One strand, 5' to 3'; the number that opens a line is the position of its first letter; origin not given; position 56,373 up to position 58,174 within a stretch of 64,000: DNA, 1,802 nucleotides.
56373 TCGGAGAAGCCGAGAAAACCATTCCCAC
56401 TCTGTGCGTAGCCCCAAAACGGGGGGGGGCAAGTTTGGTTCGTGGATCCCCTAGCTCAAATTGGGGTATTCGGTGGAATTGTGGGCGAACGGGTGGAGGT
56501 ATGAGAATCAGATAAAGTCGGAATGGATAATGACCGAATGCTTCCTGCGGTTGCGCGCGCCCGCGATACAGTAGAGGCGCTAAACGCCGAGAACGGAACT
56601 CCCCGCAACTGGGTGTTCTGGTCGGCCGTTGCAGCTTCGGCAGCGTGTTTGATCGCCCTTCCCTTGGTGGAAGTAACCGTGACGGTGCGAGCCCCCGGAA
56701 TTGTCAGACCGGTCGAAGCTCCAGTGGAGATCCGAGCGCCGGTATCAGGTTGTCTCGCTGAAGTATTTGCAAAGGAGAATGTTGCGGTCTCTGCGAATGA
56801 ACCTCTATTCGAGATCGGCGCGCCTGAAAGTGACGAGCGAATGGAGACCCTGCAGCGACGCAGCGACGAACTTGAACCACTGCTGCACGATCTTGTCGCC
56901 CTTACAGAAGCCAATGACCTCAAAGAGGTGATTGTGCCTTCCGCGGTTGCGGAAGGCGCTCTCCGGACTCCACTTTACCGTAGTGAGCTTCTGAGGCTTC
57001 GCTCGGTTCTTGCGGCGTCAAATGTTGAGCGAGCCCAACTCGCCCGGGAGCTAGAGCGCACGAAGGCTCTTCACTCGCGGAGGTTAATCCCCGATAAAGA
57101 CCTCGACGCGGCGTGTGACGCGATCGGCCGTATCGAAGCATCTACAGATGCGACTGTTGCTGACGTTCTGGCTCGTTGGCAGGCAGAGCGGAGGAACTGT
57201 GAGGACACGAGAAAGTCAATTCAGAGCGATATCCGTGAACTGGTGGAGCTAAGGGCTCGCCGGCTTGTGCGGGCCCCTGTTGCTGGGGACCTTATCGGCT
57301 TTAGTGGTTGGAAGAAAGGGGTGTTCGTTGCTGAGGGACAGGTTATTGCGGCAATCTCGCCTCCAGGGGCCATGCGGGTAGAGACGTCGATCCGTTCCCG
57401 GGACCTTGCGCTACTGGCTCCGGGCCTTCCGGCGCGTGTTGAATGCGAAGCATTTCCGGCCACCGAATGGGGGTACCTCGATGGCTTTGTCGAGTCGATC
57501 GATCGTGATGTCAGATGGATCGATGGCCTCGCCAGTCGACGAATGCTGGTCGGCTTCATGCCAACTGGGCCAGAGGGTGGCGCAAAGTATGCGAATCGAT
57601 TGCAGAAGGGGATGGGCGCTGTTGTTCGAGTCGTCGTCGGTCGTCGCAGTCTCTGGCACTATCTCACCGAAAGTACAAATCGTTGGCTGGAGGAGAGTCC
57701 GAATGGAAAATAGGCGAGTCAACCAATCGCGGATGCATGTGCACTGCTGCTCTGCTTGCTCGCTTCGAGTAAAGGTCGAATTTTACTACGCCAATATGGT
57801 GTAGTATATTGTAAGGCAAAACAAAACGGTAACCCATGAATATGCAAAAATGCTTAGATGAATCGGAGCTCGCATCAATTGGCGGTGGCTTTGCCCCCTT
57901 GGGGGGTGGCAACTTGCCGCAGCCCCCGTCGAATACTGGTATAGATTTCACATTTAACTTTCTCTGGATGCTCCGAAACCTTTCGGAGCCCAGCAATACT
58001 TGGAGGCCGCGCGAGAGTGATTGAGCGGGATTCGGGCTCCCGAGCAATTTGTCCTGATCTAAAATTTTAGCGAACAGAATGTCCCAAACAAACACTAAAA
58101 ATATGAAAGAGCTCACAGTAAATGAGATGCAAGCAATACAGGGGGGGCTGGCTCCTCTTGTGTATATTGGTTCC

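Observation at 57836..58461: Three tandem, mutually divergent GG-leader precursors with equal-sized 43-44 aa cores; two cores open with (F/L)APL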

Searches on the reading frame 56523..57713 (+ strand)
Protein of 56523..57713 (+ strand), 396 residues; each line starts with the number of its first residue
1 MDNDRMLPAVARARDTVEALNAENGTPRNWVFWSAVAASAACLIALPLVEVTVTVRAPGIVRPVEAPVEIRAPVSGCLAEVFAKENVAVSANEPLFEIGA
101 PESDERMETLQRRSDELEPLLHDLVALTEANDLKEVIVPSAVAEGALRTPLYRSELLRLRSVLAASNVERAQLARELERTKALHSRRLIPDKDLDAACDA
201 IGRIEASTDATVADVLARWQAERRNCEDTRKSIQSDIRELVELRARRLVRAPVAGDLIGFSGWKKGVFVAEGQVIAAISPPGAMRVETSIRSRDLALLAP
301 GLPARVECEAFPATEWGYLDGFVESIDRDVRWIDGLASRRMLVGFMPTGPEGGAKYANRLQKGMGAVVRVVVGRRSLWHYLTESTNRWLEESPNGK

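Call 4: search_protein_families(library=pfam, proteins=[window:56523-57713:+], max_evalue=10)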
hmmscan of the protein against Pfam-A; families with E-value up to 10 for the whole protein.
window:56523-57713:+ (396 aa): 4 families
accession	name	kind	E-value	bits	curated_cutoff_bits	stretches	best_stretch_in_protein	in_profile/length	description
PF13437.12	HlyD_3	-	1.6e-11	45.3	22.2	2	249-330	2-80/106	HlyD family secretion protein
PF16576.10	HlyD_D23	-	2.7e-06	27.3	30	2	244-316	106-177/214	Barrel-sandwich domain of CusB or HlyD membrane-fusion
PF00364.28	Biotin_lipoyl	-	0.00028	21.1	22.1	1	68-98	43-73/73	Biotin-requiring enzyme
PF13533.13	Biotin_lipoyl_2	-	0.072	13.4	29.8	1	68-91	1-24/32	Biotin-lipoyl like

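Call 5: search_protein_families(library=ncbifam, proteins=[window:56523-57713:+], max_evalue=10)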
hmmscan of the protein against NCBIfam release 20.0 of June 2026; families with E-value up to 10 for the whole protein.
window:56523-57713:+ (396 aa): 7 families
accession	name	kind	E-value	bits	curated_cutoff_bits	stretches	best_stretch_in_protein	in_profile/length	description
TIGR01843.1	type_I_hlyD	subfamily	2.9e-20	72.6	208.65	2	150-383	174-409/422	HlyD family type I secretion periplasmic adaptor subunit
TIGR01730.1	RND_mfp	subfamily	7.8e-10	38.2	94.9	2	216-326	104-210/322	efflux RND transporter periplasmic adaptor subunit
TIGR00998.1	8a0101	subfamily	1.1e-08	34.4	390.8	1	69-327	44-282/334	EmrA/EmrK family multidrug efflux transporter periplasmic adaptor subunit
TIGR00999.1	8a0102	subfamily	7e-06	25.3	319.3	1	229-310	73-155/271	CzcB/NccB family metal efflux transporter periplasmic adaptor subunit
NF007785.0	PRK10476.1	equivalog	9.3e-06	24.7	376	1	167-331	127-289/347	multidrug transporter subunit MdtN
TIGR03794.1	NHLM_micro_HlyD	equivalog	0.01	14.8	156.2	1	50-326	41-336/421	NHLP bacteriocin system secretion protein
TIGR01000.1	bacteriocin_acc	subfamily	0.088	11.7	258.85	1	213-292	283-366/457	bacteriocin secretion accessory protein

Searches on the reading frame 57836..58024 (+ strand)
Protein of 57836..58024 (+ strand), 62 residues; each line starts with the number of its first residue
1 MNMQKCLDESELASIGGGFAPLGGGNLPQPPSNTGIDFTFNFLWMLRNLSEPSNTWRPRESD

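Call 4: search_protein_families(library=pfam, proteins=[window:57836-58024:+], max_evalue=10)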
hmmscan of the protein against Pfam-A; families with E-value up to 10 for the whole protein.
window:57836-58024:+ (62 aa): 0 families

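Call 5: search_protein_families(library=ncbifam, proteins=[window:57836-58024:+], max_evalue=10)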
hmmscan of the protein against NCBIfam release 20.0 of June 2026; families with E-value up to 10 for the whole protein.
window:57836-58024:+ (62 aa): 1 family
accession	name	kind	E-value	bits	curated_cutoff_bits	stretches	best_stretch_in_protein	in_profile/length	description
TIGR03949.1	bact_IIb_cerein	subfamily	0.0089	15.8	21.5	1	7-23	4-26/45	class IIb bacteriocin, lactobin A/cerein 7B family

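Call 9: find_homologous_proteins(query=window:57836-58024:+, max_evalue=0.01)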
Query window:57836-58024:+: 1 candidates shared short words with the query, none scored E <= 0.01.
